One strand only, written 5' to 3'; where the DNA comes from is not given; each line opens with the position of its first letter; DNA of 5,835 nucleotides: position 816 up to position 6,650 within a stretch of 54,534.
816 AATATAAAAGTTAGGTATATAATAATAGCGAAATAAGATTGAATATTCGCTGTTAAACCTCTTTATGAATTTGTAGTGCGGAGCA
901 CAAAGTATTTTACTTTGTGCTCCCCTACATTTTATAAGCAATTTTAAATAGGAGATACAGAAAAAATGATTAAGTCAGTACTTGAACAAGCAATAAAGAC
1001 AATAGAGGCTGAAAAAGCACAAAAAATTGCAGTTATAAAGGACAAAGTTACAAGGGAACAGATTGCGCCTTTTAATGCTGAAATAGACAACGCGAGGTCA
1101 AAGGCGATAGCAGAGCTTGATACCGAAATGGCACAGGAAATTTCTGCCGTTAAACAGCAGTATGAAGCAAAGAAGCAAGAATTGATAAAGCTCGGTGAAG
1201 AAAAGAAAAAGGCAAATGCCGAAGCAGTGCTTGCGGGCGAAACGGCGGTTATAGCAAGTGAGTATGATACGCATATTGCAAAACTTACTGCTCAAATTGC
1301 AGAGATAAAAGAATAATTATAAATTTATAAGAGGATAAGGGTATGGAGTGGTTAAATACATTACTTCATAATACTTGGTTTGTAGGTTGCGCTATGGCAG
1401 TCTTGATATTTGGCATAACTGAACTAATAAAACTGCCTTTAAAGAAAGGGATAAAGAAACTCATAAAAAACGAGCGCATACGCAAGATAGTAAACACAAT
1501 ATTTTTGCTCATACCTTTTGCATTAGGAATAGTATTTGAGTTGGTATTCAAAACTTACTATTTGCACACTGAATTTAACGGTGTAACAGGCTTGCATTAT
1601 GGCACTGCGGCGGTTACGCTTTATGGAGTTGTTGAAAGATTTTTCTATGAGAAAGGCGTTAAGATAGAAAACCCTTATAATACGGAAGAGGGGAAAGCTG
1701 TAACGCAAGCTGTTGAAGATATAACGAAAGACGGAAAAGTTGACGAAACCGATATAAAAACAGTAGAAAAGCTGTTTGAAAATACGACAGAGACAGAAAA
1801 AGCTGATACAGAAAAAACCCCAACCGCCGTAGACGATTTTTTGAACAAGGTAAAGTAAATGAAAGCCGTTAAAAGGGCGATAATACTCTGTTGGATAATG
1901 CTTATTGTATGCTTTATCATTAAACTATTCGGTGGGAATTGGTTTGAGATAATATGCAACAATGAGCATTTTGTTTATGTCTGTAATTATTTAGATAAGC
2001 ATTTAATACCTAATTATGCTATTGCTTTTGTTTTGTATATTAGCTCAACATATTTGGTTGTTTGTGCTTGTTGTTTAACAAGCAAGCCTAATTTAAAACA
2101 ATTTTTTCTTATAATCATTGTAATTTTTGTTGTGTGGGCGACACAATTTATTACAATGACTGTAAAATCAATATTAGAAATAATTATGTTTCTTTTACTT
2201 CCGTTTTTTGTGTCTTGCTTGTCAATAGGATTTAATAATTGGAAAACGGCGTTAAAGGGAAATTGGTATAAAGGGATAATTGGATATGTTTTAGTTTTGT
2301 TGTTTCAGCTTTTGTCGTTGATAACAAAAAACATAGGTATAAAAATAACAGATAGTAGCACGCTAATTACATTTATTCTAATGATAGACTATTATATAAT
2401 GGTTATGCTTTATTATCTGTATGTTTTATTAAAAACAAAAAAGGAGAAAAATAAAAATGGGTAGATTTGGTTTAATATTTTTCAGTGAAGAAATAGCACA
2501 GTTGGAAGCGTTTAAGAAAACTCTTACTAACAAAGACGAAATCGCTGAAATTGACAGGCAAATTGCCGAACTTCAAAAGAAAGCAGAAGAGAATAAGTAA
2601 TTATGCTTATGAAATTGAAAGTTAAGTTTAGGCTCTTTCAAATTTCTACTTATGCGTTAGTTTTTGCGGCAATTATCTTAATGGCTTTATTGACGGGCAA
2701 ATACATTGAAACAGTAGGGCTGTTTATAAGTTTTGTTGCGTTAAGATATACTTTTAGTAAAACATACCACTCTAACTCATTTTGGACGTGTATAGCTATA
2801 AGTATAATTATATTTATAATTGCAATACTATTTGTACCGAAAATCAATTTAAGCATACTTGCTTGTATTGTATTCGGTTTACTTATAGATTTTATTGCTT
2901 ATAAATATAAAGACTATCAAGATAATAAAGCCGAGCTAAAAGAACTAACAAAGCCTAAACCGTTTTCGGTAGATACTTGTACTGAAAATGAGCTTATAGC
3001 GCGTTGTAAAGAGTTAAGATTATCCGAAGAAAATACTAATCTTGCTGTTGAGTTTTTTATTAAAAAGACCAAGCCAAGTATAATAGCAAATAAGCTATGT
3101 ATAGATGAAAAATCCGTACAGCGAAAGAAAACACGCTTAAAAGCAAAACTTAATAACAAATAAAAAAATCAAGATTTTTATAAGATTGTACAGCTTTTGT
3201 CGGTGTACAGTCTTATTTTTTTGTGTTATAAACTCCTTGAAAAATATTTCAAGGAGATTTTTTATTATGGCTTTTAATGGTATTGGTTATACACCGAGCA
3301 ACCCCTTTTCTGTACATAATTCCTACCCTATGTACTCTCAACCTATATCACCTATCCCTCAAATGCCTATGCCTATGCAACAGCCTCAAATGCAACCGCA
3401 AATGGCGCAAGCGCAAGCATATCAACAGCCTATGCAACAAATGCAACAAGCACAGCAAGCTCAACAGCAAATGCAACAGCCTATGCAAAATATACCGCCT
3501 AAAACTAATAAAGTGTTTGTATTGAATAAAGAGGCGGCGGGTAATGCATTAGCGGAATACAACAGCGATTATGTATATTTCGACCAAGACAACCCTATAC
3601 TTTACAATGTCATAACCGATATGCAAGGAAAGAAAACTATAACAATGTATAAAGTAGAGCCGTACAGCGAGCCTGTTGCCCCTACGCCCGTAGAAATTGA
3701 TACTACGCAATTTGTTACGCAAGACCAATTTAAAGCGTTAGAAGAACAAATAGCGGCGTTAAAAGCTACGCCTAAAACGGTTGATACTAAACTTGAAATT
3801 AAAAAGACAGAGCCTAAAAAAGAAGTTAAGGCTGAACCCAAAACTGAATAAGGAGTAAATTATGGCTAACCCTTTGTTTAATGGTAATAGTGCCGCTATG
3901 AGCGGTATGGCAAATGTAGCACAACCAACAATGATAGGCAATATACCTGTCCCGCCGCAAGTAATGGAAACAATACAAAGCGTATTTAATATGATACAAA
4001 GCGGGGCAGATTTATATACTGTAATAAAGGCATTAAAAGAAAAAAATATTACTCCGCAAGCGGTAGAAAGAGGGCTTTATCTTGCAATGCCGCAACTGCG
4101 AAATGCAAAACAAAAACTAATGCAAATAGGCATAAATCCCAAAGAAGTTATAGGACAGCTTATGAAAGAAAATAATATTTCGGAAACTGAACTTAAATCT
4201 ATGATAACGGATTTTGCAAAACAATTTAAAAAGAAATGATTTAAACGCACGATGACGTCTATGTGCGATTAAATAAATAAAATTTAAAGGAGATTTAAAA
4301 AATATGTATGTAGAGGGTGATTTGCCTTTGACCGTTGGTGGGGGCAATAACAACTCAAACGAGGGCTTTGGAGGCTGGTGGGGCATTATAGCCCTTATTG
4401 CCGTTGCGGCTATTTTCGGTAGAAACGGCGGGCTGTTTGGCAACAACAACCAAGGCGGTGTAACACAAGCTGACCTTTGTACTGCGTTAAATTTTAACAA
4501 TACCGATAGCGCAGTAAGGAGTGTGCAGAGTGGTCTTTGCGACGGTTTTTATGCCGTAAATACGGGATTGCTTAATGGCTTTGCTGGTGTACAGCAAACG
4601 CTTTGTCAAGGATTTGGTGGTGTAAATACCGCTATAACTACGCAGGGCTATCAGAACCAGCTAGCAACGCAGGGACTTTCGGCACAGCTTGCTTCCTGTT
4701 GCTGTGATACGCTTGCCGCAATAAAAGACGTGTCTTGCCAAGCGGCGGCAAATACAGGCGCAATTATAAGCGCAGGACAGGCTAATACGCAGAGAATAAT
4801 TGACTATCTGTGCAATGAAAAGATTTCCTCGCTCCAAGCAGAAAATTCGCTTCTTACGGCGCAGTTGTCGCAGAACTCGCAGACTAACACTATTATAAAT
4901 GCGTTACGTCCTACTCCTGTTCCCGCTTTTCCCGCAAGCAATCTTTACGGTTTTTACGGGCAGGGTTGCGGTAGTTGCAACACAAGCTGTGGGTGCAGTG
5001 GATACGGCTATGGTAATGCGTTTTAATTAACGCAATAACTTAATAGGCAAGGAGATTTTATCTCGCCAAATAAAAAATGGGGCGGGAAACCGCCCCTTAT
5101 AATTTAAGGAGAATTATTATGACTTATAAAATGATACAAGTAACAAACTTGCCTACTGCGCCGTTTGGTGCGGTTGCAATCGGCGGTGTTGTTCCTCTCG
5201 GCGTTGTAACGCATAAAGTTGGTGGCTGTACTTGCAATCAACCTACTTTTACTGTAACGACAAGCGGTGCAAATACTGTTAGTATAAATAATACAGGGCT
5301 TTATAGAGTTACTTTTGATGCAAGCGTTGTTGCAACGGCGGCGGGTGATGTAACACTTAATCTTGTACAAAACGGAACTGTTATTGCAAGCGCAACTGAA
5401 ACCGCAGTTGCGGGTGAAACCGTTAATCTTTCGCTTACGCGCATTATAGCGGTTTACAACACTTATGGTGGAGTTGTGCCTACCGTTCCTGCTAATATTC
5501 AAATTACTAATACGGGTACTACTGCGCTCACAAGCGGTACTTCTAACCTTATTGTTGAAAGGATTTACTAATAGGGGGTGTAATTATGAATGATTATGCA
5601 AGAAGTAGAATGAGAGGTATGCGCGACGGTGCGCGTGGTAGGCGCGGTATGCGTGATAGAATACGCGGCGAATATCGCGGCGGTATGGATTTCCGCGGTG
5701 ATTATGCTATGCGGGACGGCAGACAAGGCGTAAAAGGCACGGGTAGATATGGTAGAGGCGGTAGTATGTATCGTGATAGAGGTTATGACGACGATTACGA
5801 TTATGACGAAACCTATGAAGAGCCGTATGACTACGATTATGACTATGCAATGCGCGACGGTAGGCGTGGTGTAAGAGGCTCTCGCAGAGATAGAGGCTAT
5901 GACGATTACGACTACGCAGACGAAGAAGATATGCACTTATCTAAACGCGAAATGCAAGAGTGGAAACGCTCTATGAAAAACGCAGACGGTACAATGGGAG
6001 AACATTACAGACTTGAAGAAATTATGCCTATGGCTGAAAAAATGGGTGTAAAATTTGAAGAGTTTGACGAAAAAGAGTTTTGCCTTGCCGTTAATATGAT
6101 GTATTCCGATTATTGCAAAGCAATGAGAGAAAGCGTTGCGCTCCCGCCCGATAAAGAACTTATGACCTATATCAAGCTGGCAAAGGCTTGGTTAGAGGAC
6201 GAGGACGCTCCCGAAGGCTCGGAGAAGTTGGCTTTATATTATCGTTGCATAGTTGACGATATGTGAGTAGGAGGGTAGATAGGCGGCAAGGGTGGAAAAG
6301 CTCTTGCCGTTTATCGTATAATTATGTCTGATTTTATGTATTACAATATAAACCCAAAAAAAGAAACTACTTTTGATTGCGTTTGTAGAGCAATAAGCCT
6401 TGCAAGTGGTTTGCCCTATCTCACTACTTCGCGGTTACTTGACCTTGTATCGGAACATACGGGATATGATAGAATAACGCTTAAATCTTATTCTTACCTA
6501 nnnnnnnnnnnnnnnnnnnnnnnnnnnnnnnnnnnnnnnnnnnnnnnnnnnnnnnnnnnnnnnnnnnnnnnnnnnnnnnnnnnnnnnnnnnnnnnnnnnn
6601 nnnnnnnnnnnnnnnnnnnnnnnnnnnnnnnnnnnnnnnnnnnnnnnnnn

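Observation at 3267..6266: Five-gene cassette of low-complexity and surface-type proteins, including a BclA-CTD-like jelly-roll and a Cys-rich protein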

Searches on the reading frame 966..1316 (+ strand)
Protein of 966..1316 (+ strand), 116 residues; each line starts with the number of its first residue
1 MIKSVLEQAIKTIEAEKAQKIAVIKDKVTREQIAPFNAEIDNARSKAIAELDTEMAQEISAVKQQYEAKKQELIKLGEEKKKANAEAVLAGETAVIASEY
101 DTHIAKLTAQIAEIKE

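Call 8: search_protein_families(library=phrogs, proteins=[window:966-1316:+], max_evalue=0.001)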
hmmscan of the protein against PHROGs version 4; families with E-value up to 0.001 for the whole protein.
window:966-1316:+ (116 aa): 0 families

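Call 91: search_protein_families(library=pfam, proteins=[window:966-1316:+], max_evalue=0.05)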
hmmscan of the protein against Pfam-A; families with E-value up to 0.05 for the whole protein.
window:966-1316:+ (116 aa): 2 families
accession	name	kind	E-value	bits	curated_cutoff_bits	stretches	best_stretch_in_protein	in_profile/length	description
PF11629.13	Mst1_SARAH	-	0.00012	22.4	23.1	1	48-71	16-39/48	C terminal SARAH domain of Mst1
PF12729.13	4HB_MCP_1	-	0.038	14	27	0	12-109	68-164/181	Four helix bundle sensory module for signal transduction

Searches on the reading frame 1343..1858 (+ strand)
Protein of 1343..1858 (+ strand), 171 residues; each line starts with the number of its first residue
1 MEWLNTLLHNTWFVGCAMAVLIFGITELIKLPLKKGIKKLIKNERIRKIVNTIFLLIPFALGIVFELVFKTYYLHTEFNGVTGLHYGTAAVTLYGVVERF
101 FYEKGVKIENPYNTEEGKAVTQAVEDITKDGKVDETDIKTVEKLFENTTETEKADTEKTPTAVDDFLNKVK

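Call 8: search_protein_families(library=phrogs, proteins=[window:1343-1858:+], max_evalue=0.001)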
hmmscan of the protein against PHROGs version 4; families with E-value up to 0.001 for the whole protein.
window:1343-1858:+ (171 aa): 0 families

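Call 81: search_protein_families(library=padloc, proteins=[window:1343-1858:+], max_evalue=0.1)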
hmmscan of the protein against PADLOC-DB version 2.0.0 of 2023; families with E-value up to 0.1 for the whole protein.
window:1343-1858:+ (171 aa): 0 families

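Call 91: search_protein_families(library=pfam, proteins=[window:1343-1858:+], max_evalue=0.05)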
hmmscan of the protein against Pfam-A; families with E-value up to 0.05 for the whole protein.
window:1343-1858:+ (171 aa): 2 families
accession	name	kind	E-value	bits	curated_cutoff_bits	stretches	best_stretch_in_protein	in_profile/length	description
PF00404.24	Dockerin_1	-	0.0084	16.7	22.9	1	125-151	2-24/57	Dockerin type I domain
PF25649.1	Rotavirus_VP2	-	0.0088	14.3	27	1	92-159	53-123/984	Rotavirus inner capsid protein VP2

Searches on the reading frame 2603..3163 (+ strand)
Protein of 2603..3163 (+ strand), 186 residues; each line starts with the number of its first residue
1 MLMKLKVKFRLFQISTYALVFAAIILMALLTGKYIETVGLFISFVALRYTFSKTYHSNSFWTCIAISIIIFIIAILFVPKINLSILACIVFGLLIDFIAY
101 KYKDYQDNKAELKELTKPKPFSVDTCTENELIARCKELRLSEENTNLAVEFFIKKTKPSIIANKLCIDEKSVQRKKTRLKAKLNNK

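Call 8: search_protein_families(library=phrogs, proteins=[window:2603-3163:+], max_evalue=0.001)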
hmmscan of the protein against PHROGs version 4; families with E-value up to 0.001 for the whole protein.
window:2603-3163:+ (186 aa): 1 family
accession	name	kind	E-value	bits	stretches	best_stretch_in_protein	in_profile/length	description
phrog_10353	-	unknown function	8.3e-10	39.9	1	14-101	36-122/177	-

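Call 57: search_protein_families(library=pfam, proteins=[window:2603-3163:+], max_evalue=0.05)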
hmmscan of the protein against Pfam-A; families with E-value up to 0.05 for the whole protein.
window:2603-3163:+ (186 aa): 2 families
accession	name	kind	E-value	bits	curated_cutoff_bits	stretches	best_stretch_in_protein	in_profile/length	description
PF04647.20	AgrB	-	4.8e-12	46.1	23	1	7-98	22-118/185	Accessory gene regulator B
PF01040.23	UbiA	-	0.0014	18.5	34.2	1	17-108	74-169/250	UbiA prenyltransferase family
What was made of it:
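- Checked: One of them (2603-3163) is AgrB-like (call 57).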

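Call 81: search_protein_families(library=padloc, proteins=[window:2603-3163:+], max_evalue=0.1)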
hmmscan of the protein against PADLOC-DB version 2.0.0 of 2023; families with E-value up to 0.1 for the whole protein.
window:2603-3163:+ (186 aa): 1 family
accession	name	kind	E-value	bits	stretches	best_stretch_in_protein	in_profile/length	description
PDLC00715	Effector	-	6.4e-05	20.3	1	53-171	178-292/315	4TM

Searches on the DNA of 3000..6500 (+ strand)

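Call 6: search_dna_similar(query=window:3000-6500:+, collection=phages, mode=distant, max_rows=25)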
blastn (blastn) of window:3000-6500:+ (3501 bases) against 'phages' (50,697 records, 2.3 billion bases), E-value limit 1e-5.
No match.
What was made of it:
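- Tried and rejected: Searching the region against GenBank phages found no match (call 6).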

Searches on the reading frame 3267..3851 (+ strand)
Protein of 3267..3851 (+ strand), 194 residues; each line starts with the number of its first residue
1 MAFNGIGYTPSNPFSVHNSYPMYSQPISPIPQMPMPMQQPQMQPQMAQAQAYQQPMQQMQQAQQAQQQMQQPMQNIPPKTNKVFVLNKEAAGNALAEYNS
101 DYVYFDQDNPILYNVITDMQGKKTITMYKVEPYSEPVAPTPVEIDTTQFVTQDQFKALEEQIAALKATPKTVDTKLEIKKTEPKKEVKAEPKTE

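Call 3: search_protein_families(library=phrogs, proteins=[window:3267-3851:+], max_evalue=0.1)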
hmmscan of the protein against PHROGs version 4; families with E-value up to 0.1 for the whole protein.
window:3267-3851:+ (194 aa): 1 family
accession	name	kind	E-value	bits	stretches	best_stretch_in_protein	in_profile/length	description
phrog_21718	-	unknown function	4.7e-08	34.1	1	58-174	31-149/159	-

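Call 4: search_protein_families(library=pfam, proteins=[window:3267-3851:+], max_evalue=0.1)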
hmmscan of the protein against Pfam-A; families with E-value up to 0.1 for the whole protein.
window:3267-3851:+ (194 aa): 0 families

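Call 7: search_protein_families(library=ncbifam, proteins=[window:3267-3851:+], max_evalue=0.1)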
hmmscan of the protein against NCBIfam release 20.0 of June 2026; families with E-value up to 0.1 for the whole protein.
window:3267-3851:+ (194 aa): 2 families
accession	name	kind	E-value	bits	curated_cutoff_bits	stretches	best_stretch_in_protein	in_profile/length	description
NF011525.0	PRK14964.1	equivalog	0.016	14.1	554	1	41-130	408-490/493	DNA polymerase III subunits gamma and tau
NF004973.0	PRK06342.1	equivalog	0.053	13.3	159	0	24-76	21-73/160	transcription elongation factor GreA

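Call 68: search_solved_structures(query=A3, max_evalue=5)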
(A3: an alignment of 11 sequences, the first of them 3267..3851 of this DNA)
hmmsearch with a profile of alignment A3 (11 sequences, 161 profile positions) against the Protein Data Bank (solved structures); distinct sequences matched with E-value up to 5: 36.
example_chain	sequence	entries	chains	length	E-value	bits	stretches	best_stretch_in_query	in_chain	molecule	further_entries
6tb4_J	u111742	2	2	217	0.017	18.5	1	12-65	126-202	Transcription initiation factor TFIID subunit 10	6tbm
7y5e_QL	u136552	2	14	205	0.024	18.1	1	79-145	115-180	PsbQ'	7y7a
6h9l_A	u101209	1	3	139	0.055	16.9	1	100-152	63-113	Uncharacterized protein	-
3lt7_A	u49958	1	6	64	0.069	16.5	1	100-147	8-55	Adhesin yadA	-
7x5d_A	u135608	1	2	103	0.14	15.5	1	98-151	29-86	Lamin-A/C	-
3lt6_A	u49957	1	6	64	0.29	14.5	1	100-147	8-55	Adhesin yadA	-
6t17_A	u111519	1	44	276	0.52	13.7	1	82-155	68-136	Flagellin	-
5apz_A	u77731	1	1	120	0.54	13.6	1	102-152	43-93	GENERAL CONTROL PROTEIN GCN4, NOR1 TCAR0761, GENERAL CONTROL PROTEIN GCN4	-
7xsj_B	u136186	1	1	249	0.58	13.5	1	102-159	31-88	Syntaxin-1A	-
4jeh_B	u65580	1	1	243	0.59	13.5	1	102-159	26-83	Syntaxin-1A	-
9gyi_B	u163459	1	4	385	0.64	13.4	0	44-111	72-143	Major head protein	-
6q22_A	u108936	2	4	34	0.64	13.4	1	127-151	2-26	Coiled-coil Trimer with Glu:Aminobutyric acid:Lys Triad | peptide with Glu:Ala:Lys triad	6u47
3h7x_A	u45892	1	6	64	0.68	13.3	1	100-144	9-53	Adhesin yadA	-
6v50_A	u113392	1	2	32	0.8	13.1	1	127-150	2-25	Coiled-coil Trimer with Glu:Ser:Lys Triad with K7A mutation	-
6ovv_A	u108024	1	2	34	0.97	12.8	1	127-151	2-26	Coiled-coil Trimer with Glu:4-pyridinylalanine:Lys Triad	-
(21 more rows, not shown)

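Call 81: search_protein_families(library=padloc, proteins=[window:3267-3851:+], max_evalue=0.1)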
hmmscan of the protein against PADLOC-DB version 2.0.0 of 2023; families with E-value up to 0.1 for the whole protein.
window:3267-3851:+ (194 aa): 0 families

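Call 88: find_homologous_proteins(query=A3, max_evalue=0.001)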
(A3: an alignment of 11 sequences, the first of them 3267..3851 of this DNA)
Query A3 (11 sequences) (194 aa, profile of the alignment): 1866 proteins with E <= 0.001 among 3838 candidates; the best 120 are listed.
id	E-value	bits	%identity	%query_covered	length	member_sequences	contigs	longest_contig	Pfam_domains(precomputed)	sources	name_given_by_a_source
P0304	7.8e-37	145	-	-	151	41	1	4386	-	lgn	-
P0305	1.1e-36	144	-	-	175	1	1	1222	-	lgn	-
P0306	3.4e-36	143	-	-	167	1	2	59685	-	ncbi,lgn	-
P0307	4.0e-36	143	-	-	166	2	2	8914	-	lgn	-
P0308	4.6e-36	142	-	-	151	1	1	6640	-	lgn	-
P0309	4.6e-36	142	-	-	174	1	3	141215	-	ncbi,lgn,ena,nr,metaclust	ncbi:putative uncharacterized protein [Firmicutes bacterium CAG:882]|nr:putative uncharacterized pro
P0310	4.8e-36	142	-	-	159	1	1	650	-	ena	-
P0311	1.0e-35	141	-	-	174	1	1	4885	-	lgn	-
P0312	1.2e-35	141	-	-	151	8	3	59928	-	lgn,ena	-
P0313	1.3e-35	141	-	-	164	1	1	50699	-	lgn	-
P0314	1.8e-35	140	-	-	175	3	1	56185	-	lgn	-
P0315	1.9e-35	140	-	-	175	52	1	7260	-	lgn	-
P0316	1.9e-35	140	-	-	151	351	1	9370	-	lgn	-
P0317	1.9e-35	140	-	-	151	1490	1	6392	-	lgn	-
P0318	2.4e-35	140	-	-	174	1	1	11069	-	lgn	-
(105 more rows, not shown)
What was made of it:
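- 3267..3851 (+): g1, 194 aa. N-terminal Q/P/M/Y-rich low-complexity region (about 90 aa), a short beta-rich globular domain, a coiled coil, and a K/E-rich tail. No signal peptide. 1866 homologues (call 88).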

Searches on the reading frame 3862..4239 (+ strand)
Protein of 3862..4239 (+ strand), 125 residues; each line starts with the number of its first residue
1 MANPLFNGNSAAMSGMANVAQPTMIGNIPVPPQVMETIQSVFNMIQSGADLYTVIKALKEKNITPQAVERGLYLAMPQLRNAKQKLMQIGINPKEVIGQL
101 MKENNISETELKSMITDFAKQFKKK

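Call 3: search_protein_families(library=phrogs, proteins=[window:3862-4239:+], max_evalue=0.1)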
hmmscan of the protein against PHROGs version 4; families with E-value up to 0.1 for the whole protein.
window:3862-4239:+ (125 aa): 1 family
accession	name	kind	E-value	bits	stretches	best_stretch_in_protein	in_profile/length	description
phrog_6522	-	unknown function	0.083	14.2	0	23-102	10-86/101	-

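Call 4: search_protein_families(library=pfam, proteins=[window:3862-4239:+], max_evalue=0.1)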
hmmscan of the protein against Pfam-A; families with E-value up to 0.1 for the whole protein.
window:3862-4239:+ (125 aa): 2 families
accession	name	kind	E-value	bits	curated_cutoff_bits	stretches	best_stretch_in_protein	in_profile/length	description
PF02662.21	FlpD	-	0.0069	16.8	22.3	1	10-123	13-120/123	Methyl-viologen-reducing hydrogenase, delta subunit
PF22448.1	RepB_primase_C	-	0.027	14.8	26.1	1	46-84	3-40/54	RepB DNA-primase C-terminal helical domain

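Call 7: search_protein_families(library=ncbifam, proteins=[window:3862-4239:+], max_evalue=0.1)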
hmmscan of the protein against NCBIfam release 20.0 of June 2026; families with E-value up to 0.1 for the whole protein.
window:3862-4239:+ (125 aa): 1 family
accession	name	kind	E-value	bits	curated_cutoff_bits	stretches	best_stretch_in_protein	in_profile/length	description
NF045873.1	F420_non_VhuD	exception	0.013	15.5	215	1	10-101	16-103/132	F420-non-reducing hydrogenase iron-sulfur subunit VhuD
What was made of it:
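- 3862..4239 (+): g2, 125 aa. Small helical Met/Gln-rich protein. The family as a whole is 10.4% Met and 15.6% Gln. No Pfam or PDB match (calls 4, 7).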

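Call 81: search_protein_families(library=padloc, proteins=[window:3862-4239:+], max_evalue=0.1)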
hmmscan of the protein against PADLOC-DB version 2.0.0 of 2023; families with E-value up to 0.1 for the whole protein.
window:3862-4239:+ (125 aa): 0 families
